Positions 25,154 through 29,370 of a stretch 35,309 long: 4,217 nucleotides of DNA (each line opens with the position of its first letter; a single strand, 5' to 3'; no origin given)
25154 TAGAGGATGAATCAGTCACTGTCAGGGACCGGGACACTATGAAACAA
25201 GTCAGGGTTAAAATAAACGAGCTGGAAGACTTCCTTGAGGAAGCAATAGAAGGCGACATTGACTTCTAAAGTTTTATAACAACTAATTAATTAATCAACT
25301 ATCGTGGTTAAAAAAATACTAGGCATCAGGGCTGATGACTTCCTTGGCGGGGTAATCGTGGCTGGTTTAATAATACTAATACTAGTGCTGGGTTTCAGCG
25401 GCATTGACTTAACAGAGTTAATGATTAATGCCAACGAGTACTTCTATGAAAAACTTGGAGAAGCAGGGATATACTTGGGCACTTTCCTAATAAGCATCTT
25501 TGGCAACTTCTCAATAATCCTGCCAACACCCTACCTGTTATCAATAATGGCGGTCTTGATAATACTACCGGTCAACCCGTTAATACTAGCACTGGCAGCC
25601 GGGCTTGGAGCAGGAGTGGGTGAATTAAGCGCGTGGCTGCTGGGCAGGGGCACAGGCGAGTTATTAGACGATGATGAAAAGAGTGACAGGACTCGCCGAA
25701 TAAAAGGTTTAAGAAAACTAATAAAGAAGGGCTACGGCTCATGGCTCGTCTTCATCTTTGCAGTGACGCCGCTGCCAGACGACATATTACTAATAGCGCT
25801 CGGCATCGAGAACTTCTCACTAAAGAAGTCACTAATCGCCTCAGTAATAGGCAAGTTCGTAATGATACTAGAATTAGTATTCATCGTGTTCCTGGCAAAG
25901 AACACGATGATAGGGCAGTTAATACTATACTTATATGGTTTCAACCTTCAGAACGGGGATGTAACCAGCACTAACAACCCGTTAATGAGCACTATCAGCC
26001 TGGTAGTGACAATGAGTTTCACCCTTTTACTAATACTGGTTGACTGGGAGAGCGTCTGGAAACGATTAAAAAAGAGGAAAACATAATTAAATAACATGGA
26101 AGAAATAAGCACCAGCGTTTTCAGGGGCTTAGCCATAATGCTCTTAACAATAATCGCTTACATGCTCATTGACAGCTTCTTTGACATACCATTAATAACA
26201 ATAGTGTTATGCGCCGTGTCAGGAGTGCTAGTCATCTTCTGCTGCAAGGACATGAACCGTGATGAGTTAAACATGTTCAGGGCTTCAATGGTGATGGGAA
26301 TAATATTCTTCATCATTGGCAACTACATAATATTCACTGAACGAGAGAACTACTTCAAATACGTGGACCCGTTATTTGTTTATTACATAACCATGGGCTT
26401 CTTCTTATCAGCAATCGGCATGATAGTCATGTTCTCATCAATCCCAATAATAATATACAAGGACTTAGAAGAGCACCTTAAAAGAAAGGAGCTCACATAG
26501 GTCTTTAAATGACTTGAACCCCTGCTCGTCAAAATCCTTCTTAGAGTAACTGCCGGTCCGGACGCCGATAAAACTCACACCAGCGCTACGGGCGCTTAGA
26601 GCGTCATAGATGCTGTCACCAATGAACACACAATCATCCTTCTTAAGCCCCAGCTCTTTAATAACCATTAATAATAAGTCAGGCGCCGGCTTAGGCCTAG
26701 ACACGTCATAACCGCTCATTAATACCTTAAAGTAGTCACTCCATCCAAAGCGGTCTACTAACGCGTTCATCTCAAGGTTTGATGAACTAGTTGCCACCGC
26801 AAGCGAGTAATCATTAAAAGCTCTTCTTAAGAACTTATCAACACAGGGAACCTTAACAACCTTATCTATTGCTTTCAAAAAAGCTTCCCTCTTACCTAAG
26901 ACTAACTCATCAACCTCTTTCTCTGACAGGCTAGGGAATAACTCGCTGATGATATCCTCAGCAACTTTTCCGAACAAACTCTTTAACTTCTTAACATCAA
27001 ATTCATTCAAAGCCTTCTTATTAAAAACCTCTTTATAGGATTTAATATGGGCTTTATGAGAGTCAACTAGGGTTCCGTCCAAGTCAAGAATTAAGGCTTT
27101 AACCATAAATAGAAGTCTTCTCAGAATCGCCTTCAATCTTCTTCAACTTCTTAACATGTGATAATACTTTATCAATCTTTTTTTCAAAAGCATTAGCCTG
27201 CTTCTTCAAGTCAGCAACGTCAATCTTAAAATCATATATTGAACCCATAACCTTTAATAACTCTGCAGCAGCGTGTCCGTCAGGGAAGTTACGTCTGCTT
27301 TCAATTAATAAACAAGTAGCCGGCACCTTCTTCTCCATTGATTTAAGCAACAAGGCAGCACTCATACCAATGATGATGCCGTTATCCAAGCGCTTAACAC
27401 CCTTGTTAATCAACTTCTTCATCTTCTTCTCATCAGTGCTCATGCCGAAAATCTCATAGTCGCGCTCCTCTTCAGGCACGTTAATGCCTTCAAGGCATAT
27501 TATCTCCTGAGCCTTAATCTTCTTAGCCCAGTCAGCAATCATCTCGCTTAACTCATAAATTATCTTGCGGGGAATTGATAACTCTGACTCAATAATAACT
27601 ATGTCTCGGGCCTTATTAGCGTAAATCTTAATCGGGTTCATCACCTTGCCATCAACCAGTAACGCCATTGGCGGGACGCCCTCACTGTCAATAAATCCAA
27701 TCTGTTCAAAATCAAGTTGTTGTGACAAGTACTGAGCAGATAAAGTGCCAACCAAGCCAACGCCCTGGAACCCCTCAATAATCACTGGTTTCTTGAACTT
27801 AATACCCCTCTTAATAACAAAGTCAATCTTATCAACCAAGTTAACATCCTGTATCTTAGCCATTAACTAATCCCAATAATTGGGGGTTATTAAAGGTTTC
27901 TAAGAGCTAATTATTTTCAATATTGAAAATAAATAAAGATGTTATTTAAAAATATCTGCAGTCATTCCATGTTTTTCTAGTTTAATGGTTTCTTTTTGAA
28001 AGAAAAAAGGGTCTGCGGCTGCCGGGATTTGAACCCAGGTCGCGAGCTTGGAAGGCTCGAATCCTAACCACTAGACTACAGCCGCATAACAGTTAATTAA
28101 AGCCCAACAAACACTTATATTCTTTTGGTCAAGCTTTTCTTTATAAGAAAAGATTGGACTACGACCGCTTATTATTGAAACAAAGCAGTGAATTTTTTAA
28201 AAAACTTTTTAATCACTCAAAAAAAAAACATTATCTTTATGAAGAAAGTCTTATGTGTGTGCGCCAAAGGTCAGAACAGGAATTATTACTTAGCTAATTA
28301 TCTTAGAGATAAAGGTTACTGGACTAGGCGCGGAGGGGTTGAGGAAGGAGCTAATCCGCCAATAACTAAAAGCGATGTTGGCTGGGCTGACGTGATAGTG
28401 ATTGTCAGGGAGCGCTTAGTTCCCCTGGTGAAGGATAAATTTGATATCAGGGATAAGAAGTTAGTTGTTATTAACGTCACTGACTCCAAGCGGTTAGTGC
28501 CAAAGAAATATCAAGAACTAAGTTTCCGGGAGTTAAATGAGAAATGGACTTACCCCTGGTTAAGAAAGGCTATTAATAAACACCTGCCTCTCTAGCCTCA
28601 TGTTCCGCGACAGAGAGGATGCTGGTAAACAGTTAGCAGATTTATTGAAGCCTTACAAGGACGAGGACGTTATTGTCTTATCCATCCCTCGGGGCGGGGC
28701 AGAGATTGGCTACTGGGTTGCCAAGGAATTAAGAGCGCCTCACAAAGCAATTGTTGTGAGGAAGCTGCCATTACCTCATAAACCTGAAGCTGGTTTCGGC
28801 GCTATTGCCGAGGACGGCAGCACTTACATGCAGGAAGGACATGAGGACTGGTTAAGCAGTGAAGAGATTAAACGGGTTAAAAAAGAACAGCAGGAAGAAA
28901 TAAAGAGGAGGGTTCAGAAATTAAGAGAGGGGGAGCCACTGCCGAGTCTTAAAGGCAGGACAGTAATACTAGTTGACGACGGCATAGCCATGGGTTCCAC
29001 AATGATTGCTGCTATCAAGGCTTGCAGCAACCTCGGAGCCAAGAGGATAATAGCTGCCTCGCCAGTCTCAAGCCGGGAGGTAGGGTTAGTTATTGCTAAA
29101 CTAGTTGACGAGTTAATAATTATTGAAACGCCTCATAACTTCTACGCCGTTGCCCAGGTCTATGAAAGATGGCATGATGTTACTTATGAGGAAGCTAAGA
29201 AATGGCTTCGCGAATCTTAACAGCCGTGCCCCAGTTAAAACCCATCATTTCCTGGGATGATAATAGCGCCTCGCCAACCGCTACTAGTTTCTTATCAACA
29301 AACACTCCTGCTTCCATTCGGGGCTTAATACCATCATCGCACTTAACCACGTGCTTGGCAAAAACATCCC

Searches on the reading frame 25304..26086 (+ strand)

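Call 40: search_protein_families(library=pfam, proteins=[window:25304-26086:+], max_evalue=0.001)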
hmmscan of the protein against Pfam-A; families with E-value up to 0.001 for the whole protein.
window:25304-26086:+ (260 aa): 1 family
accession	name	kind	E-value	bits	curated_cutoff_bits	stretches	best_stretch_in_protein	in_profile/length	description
PF09335.16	VTT_dom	-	1.7e-13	51.5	33.9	1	80-195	7-121/123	VTT domain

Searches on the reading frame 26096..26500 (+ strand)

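Call 40: search_protein_families(library=pfam, proteins=[window:26096-26500:+], max_evalue=0.001)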
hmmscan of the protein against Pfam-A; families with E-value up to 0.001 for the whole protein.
window:26096-26500:+ (134 aa): 1 family
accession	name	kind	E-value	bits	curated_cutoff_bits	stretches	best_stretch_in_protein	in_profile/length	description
PF04103.21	CD20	-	0.00037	21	27.9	1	35-115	6-84/156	CD20-like family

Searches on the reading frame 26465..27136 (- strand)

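Call 40: search_protein_families(library=pfam, proteins=[window:26465-27136:-], max_evalue=0.001)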
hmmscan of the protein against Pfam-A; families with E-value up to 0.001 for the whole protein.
window:26465-27136:- (223 aa): 5 families
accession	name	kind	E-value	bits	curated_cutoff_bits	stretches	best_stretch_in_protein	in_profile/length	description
PF13419.12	HAD_2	-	9.5e-36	124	23.8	1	16-192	2-178/178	Haloacid dehalogenase-like hydrolase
PF00702.32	Hydrolase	-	3.4e-25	90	26.4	1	12-186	1-191/191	haloacid dehalogenase-like hydrolase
PF13242.12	Hydrolase_like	-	1.4e-11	44.6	22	1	148-204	3-60/75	HAD-hyrolase-like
PF03031.24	NIF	-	4e-05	23.8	21.8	0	13-35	1-23/160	NLI interacting factor-like phosphatase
PF12710.13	HAD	-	0.00058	20.8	27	1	16-179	2-185/189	haloacid dehalogenase-like hydrolase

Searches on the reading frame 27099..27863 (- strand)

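Call 40: search_protein_families(library=pfam, proteins=[window:27099-27863:-], max_evalue=0.001)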
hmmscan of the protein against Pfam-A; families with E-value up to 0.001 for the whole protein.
window:27099-27863:- (254 aa): 1 family
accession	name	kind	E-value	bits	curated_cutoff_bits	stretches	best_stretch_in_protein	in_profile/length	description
PF09754.15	PAC2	-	6.7e-47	160.5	25.8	1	29-233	2-214/215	PAC2 family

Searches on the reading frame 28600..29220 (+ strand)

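Call 40: search_protein_families(library=pfam, proteins=[window:28600-29220:+], max_evalue=0.001)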
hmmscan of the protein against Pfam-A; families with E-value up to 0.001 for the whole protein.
window:28600-29220:+ (206 aa): 2 families
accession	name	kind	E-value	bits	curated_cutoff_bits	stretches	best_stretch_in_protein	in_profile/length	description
PF00156.33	Pribosyltran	-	1e-13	51.3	26.3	1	13-185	20-151/158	Phosphoribosyl transferase domain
PF14681.12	UPRTase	-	0.0005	20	27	1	77-161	80-164/206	Uracil phosphoribosyltransferase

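Call 46: search_protein_families(library=ncbifam, proteins=[window:28600-29220:+], max_evalue=0.001)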
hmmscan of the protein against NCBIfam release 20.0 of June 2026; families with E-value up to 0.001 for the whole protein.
window:28600-29220:+ (206 aa): 17 families
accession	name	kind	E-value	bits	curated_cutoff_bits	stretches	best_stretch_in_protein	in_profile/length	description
TIGR01251.1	ribP_PPkin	subfamily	2.6e-09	36.5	113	1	108-153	199-244/309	ribose-phosphate diphosphokinase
NF002095.0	PRK00934.1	equivalog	3.3e-07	29.7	296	1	98-157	191-245/287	ribose-phosphate diphosphokinase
NF005537.0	PRK07199.1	subfamily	4.3e-06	26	322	1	116-152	208-244/301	ribose-phosphate diphosphokinase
NF003428.0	PRK04923.1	equivalog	9e-06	25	536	0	117-177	215-278/319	ribose-phosphate diphosphokinase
NF002320.0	PRK01259.1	subfamily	1e-05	25.1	297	1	116-177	211-275/316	ribose-phosphate diphosphokinase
NF006605.0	PRK09162.1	equivalog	1e-05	25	181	1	112-154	91-133/183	hypoxanthine-guanine phosphoribosyltransferase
NF003549.0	PRK05205.1-5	equivalog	3.2e-05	23.4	138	1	106-151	85-131/182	bifunctional pyr operon transcriptional regulator/uracil phosphoribosyltransferase PyrR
NF002634.0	PRK02304.1-3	equivalog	6.4e-05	22.7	170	1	118-156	117-155/182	adenine phosphoribosyltransferase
NF005299.0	PRK06827.1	subfamily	7.8e-05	21.6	327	1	116-154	262-300/383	phosphoribosylpyrophosphate synthetase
TIGR00201.1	comF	subfamily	8.3e-05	22.6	233.55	1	81-151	108-184/190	ComF family protein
NF002844.0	PRK03092.1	equivalog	8.7e-05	21.9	438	1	92-154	199-258/326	ribose-phosphate diphosphokinase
TIGR01367.1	pyrE_Therm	equivalog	0.00014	21.6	150.25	0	104-158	92-144/187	orotate phosphoribosyltransferase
NF004689.0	PRK06031.1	equivalog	0.00018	20.8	175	1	114-150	149-185/233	phosphoribosyltransferase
NF001097.0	PRK00129.1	equivalog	0.00038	20.3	114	1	87-160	94-165/209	uracil phosphoribosyltransferase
TIGR01091.1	upp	equivalog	0.00048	19.9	208.35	1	114-164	116-167/207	uracil phosphoribosyltransferase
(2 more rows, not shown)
